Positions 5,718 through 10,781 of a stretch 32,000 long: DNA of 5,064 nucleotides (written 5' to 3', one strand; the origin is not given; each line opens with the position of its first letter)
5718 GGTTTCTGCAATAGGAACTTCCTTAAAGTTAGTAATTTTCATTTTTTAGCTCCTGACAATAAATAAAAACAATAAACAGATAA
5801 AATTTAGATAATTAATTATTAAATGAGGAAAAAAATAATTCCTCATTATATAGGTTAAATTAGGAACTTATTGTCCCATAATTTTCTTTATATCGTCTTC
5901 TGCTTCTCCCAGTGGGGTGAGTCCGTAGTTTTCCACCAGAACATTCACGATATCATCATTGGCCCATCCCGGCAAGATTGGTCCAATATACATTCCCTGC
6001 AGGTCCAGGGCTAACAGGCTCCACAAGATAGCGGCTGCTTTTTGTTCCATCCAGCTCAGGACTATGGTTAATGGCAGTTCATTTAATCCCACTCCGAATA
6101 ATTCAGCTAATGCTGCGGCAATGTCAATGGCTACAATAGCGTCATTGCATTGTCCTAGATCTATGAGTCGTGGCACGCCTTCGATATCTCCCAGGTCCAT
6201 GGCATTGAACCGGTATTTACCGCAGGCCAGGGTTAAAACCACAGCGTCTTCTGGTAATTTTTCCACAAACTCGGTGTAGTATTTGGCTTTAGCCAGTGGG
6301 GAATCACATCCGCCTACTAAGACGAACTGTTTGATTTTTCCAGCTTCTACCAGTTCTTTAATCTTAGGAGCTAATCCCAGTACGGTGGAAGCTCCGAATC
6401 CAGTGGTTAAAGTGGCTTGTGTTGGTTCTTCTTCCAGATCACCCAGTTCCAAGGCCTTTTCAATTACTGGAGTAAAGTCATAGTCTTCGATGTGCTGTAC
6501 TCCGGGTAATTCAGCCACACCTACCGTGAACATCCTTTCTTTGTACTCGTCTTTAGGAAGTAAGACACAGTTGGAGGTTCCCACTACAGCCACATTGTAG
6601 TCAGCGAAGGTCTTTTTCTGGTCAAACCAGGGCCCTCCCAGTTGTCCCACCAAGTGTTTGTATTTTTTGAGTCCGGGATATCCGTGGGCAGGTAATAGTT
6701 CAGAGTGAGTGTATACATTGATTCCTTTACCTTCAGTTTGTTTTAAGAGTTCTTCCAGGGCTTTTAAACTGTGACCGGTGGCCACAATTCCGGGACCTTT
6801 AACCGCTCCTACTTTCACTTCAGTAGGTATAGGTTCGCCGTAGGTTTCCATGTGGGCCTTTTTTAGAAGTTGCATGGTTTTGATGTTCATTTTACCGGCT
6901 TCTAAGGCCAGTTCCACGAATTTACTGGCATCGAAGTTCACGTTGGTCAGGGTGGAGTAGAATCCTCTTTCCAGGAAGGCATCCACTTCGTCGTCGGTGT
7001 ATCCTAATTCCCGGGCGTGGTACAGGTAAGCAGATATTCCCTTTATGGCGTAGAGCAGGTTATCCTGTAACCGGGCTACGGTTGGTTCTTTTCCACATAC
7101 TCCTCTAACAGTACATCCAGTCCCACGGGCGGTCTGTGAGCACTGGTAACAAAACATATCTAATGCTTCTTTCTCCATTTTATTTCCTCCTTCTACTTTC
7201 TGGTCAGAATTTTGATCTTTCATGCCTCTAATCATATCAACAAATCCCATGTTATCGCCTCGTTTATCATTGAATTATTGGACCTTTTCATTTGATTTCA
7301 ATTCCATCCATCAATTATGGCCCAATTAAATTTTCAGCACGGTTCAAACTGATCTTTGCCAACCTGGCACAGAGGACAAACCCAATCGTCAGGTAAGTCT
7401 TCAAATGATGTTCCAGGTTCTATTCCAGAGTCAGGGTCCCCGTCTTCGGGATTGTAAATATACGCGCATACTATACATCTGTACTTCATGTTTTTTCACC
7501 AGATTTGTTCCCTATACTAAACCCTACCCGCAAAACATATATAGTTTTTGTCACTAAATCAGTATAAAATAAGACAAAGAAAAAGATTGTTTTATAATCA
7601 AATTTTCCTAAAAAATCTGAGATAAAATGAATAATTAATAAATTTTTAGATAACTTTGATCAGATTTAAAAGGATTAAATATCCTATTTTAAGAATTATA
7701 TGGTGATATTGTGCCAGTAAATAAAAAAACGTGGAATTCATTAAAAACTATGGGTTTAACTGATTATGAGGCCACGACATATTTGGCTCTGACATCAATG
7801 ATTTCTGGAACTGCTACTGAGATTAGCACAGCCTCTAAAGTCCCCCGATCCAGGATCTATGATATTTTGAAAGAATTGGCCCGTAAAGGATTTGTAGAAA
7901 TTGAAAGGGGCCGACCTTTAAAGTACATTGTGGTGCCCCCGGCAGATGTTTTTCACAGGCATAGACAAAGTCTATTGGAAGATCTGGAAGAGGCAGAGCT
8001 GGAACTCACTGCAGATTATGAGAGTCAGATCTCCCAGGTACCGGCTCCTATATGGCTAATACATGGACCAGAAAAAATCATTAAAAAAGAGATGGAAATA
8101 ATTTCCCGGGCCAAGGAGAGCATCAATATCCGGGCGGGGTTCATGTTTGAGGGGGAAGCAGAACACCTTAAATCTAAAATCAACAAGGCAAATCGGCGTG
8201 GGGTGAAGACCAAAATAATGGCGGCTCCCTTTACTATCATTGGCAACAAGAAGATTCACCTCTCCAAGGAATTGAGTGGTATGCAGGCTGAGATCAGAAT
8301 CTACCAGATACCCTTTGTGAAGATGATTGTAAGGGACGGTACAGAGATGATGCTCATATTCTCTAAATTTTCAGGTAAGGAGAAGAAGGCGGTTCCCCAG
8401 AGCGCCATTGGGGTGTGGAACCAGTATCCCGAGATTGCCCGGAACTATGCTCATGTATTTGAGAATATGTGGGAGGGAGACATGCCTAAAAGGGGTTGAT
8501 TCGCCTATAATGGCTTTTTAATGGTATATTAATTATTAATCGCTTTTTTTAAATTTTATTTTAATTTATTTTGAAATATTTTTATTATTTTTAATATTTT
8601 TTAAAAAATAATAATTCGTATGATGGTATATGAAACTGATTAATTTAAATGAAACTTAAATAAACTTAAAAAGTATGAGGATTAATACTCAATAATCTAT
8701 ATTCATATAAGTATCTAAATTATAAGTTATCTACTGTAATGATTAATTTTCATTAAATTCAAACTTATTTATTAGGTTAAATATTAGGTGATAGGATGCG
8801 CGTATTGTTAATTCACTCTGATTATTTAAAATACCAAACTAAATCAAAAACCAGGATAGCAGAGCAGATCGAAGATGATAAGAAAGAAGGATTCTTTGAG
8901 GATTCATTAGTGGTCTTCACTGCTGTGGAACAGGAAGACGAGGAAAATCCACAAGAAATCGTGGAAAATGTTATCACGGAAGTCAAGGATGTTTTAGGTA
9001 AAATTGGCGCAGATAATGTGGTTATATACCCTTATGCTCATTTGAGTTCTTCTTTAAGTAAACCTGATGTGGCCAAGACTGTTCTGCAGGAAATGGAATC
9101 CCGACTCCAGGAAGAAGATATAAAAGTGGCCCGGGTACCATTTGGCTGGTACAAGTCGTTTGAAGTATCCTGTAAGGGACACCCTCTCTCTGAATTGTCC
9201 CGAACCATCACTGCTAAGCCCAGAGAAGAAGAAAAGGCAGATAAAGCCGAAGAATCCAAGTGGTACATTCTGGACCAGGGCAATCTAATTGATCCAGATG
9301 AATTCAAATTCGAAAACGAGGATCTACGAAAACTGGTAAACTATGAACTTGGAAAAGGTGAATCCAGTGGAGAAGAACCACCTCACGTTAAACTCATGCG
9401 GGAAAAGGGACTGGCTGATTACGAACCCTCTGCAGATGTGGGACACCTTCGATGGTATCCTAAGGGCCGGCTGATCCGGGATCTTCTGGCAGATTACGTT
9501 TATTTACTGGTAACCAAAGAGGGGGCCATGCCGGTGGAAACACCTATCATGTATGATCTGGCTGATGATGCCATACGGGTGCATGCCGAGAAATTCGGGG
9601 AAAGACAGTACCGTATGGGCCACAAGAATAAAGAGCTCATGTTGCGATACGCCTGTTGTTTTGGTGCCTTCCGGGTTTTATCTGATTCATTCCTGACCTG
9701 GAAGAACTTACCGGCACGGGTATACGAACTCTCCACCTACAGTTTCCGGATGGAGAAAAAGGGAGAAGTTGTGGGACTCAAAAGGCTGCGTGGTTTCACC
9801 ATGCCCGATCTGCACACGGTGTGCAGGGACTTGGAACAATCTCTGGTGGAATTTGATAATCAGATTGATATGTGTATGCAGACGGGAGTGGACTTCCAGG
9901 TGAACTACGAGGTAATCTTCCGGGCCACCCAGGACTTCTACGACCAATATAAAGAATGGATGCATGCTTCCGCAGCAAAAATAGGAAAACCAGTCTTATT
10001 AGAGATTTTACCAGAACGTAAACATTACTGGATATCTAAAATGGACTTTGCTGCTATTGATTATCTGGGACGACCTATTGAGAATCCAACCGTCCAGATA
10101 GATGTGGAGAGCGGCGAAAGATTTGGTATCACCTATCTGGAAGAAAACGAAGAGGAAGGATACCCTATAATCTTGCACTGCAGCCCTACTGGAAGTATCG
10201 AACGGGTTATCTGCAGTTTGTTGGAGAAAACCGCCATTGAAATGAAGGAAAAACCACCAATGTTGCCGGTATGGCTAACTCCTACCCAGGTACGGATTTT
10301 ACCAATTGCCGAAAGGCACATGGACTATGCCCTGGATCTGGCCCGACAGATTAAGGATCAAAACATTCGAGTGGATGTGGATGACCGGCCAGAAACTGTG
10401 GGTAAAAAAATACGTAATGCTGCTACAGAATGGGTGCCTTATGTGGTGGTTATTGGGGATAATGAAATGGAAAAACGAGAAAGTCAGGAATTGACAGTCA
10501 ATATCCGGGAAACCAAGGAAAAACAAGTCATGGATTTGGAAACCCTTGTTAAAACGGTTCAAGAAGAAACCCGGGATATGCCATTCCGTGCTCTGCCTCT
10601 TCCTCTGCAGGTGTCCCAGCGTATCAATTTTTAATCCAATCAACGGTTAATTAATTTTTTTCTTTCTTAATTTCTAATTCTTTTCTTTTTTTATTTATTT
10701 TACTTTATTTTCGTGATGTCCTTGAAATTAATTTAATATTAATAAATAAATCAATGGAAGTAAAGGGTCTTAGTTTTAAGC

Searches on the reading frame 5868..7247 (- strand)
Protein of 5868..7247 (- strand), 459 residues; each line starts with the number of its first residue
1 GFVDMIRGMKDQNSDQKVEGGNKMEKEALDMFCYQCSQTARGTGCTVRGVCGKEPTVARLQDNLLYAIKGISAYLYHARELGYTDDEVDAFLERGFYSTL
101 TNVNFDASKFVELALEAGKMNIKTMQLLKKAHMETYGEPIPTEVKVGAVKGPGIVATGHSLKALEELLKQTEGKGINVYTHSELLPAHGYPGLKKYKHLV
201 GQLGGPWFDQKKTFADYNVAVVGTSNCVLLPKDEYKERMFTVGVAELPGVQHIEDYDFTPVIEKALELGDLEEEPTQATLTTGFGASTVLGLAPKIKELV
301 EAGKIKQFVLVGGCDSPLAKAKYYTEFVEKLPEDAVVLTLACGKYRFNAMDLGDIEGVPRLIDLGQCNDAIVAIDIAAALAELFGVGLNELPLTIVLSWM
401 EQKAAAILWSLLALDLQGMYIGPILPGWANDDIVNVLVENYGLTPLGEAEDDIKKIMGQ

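Call 82: search_protein_families(library=pfam, proteins=[window:5868-7247:-], max_evalue=0.001)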
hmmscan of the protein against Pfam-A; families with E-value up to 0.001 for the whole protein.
window:5868-7247:- (459 aa): 1 family
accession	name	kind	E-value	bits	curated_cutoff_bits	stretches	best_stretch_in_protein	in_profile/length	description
PF03063.25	Prismane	-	3e-120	402.7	27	2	81-454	136-513/513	Prismane/CO dehydrogenase family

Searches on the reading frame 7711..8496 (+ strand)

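Call 12: search_protein_families(library=pfam, proteins=[window:7711-8496:+], max_evalue=0.001)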
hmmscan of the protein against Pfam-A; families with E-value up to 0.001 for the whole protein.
window:7711-8496:+ (262 aa): 3 families
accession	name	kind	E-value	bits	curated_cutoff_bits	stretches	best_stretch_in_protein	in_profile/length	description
PF01978.25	TrmB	-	1.7e-21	76.3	25.6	1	11-77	1-67/68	Sugar-specific transcriptional regulator TrmB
PF11495.14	Regulator_TrmB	-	0.00022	21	22.2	1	114-255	2-130/233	Archaeal transcriptional regulator TrmB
PF13091.12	PLDc_2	-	0.00063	20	27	0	129-254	3-132/132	PLD-like domain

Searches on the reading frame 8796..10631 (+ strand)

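Call 12: search_protein_families(library=pfam, proteins=[window:8796-10631:+], max_evalue=0.001)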
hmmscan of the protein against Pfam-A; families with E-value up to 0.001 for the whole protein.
window:8796-10631:+ (612 aa): 3 families
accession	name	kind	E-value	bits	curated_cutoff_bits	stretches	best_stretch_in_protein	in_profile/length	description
PF08915.16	tRNA-Thr_ED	-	1.1e-53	181.4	30.2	1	1-138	1-137/137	Archaea-specific editing domain of threonyl-tRNA synthetase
PF03129.25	HGTP_anticodon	-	8.8e-23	80.7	21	1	498-590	1-93/94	Anticodon binding domain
PF00587.30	tRNA-synt_2b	-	7.8e-18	65.6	29.3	1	273-478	2-178/179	tRNA synthetase class II core domain (G, H, P, S and T)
